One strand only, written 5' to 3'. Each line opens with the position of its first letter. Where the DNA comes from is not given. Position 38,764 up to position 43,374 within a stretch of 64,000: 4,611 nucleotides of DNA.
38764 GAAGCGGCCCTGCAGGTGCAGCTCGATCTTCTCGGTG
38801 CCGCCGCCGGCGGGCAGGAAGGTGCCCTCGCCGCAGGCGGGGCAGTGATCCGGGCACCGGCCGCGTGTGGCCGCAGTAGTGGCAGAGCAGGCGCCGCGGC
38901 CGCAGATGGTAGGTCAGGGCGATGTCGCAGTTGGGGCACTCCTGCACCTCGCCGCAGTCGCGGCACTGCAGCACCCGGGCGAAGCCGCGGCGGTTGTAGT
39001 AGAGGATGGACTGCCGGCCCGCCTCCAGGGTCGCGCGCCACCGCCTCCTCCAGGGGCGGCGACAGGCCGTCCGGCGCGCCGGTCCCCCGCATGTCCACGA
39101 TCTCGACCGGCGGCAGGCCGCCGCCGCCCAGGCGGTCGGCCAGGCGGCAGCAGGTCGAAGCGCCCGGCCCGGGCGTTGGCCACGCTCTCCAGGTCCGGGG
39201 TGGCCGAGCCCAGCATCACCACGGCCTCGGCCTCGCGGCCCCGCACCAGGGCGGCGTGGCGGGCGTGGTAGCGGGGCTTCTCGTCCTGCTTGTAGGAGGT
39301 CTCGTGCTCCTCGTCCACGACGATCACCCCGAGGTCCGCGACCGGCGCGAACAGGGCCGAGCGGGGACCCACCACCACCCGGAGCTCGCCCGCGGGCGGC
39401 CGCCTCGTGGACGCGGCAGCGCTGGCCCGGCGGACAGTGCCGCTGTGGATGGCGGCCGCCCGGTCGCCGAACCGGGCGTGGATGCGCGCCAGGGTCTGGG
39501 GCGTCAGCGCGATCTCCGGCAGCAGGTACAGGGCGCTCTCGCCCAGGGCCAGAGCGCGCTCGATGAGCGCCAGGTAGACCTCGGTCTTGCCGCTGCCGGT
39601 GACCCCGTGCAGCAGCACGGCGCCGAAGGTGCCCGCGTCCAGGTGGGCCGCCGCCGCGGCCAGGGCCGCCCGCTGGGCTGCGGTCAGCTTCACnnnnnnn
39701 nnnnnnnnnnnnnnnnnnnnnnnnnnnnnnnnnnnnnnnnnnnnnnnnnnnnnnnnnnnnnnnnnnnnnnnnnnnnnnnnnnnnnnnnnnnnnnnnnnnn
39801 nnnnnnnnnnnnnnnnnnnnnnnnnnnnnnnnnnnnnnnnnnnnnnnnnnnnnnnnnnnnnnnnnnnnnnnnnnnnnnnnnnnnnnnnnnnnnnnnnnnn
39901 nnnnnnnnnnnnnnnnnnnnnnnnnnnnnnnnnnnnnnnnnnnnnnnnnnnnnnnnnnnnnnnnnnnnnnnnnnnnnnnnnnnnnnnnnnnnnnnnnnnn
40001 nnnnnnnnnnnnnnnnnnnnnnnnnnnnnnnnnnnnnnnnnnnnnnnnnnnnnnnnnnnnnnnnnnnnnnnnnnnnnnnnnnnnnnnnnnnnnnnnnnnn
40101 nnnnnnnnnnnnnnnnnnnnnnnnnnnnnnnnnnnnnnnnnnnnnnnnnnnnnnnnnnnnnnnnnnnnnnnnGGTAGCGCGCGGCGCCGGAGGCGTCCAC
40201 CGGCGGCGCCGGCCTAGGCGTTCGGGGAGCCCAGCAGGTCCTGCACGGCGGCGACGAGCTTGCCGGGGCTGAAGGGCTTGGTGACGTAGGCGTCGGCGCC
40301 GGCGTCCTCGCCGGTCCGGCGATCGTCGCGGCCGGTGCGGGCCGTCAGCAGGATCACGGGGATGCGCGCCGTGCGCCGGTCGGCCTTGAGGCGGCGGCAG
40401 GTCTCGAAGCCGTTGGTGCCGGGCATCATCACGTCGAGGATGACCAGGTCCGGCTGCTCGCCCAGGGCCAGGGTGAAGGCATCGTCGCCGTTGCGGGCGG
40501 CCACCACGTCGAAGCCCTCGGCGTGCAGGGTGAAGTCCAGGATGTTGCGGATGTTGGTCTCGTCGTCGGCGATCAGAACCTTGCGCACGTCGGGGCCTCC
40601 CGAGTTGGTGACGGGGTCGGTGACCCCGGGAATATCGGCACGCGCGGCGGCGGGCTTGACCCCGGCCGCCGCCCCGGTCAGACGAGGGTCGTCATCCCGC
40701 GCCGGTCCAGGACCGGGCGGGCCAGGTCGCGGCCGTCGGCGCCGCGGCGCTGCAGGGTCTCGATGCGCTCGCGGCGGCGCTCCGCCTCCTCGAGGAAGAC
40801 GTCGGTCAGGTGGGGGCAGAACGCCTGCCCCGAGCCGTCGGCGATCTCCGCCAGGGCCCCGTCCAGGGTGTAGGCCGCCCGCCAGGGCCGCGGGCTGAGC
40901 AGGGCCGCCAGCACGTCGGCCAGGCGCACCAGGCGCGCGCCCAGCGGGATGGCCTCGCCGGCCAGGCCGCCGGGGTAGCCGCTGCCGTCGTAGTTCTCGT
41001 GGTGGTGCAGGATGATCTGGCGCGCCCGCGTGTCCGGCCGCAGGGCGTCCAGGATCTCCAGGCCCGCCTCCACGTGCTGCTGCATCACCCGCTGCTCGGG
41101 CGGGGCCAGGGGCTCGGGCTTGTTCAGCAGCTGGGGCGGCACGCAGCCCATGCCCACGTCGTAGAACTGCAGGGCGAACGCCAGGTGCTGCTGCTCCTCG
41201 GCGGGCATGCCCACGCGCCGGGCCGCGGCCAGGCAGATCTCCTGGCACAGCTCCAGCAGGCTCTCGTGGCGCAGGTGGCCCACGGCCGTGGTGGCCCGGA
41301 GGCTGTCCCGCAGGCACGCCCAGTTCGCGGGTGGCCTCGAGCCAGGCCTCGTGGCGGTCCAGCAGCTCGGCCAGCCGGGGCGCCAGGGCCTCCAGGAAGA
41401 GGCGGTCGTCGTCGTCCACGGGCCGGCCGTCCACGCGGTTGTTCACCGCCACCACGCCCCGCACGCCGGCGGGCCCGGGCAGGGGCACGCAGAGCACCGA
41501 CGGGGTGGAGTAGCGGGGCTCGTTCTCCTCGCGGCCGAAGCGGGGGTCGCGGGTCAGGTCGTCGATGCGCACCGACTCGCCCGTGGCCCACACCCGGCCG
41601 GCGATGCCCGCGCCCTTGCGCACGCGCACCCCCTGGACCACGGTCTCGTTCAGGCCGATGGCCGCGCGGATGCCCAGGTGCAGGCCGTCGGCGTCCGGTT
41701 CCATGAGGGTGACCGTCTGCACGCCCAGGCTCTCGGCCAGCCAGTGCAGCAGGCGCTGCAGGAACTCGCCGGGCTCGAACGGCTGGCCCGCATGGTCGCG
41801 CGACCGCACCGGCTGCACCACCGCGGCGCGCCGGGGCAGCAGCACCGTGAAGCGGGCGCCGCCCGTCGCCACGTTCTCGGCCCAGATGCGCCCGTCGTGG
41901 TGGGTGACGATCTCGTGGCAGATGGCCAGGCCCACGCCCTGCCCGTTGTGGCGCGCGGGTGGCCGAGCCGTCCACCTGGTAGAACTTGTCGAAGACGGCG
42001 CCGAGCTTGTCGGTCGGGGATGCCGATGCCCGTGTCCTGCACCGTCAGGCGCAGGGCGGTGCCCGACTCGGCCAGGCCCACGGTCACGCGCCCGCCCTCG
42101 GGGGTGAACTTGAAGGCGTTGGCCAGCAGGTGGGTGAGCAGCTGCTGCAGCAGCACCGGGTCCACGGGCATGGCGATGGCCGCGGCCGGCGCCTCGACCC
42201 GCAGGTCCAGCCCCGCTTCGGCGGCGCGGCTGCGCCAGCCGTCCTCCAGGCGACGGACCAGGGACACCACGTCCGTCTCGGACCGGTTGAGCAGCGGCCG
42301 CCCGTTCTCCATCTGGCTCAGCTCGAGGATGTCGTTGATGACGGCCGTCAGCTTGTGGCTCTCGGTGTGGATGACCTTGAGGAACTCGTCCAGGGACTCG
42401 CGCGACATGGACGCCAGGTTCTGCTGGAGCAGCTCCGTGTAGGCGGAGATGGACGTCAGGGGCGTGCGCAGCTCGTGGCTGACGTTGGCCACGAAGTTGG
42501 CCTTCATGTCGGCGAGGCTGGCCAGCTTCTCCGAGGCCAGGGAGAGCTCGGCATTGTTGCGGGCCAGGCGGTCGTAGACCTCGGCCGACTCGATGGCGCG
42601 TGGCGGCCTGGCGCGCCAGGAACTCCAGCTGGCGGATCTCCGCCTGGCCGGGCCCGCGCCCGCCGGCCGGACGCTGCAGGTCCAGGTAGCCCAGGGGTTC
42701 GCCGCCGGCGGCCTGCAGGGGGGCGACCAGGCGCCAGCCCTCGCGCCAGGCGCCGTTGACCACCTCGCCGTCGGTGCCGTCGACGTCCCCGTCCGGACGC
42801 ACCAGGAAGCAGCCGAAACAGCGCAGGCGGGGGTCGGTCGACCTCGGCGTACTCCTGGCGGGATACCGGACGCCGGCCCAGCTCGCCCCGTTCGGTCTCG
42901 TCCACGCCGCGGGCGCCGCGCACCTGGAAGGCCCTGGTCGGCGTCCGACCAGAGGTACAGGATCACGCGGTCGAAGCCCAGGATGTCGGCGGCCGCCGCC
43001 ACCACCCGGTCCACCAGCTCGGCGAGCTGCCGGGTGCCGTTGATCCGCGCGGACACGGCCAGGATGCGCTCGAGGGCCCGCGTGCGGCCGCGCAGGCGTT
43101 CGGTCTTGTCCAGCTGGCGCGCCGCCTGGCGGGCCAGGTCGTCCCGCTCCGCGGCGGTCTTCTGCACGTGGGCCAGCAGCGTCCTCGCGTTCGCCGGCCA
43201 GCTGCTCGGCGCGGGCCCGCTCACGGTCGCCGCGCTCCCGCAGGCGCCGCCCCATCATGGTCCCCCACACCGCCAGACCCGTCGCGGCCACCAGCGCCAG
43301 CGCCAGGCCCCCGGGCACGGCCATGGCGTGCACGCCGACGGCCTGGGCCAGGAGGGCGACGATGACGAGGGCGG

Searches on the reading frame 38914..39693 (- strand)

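Call 51: search_protein_families(library=pfam, proteins=[window:38914-39693:-], max_evalue=0.001)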
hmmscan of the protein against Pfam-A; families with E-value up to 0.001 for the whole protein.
window:38914-39693:- (259 aa): 3 families
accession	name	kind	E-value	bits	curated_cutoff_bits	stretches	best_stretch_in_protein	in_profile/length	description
PF00270.35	DEAD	-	3.4e-16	59.8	26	1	7-172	4-165/167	DEAD/DEAH box helicase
PF04851.21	ResIII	-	2.2e-12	47.6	22.5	1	1-166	2-162/164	Type III restriction enzyme, res subunit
PF13191.12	AAA_16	-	0.00052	21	32.6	1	6-89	7-96/167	AAA ATPase domain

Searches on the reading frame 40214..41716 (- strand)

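Call 51: search_protein_families(library=pfam, proteins=[window:40214-41716:-], max_evalue=0.001)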
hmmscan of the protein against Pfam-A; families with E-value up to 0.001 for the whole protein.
window:40214-41716:- (500 aa): 4 families
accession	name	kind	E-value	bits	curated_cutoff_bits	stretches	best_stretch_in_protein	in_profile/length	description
PF00072.30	Response_reg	-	6.7e-27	94.3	30.2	1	380-492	1-111/111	Response regulator receiver domain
PF01590.32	GAF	-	2.9e-09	38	22.4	1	3-116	23-130/133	GAF domain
PF13185.12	GAF_2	-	8.2e-09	36.2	28.6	1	18-119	36-135/136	GAF domain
PF13492.12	GAF_3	-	1.2e-06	29.4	27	1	4-120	24-128/129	GAF domain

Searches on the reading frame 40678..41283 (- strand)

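Call 51: search_protein_families(library=pfam, proteins=[window:40678-41283:-], max_evalue=0.001)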
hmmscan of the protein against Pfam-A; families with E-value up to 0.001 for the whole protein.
window:40678-41283:- (201 aa): 2 families
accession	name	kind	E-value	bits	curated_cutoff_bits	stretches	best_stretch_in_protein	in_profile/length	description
PF13487.12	HD_5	-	3.9e-33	115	27.2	1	13-156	21-167/170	HD domain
PF01966.28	HD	-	3.8e-09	37.3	22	1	20-127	15-115/116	HD domain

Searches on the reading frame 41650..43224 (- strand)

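Call 51: search_protein_families(library=pfam, proteins=[window:41650-43224:-], max_evalue=0.001)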
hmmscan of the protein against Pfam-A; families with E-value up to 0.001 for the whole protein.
window:41650-43224:- (524 aa): 2 families
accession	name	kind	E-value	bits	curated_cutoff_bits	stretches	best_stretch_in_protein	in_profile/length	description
PF00512.31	HisKA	-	1.5e-19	70.3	26.9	1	241-308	2-66/66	His Kinase A (phospho-acceptor) domain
PF02518.31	HATPase_c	-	2e-10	41.5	26.4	1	355-408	2-55/111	Histidine kinase-, DNA gyrase B-, and HSP90-like ATPase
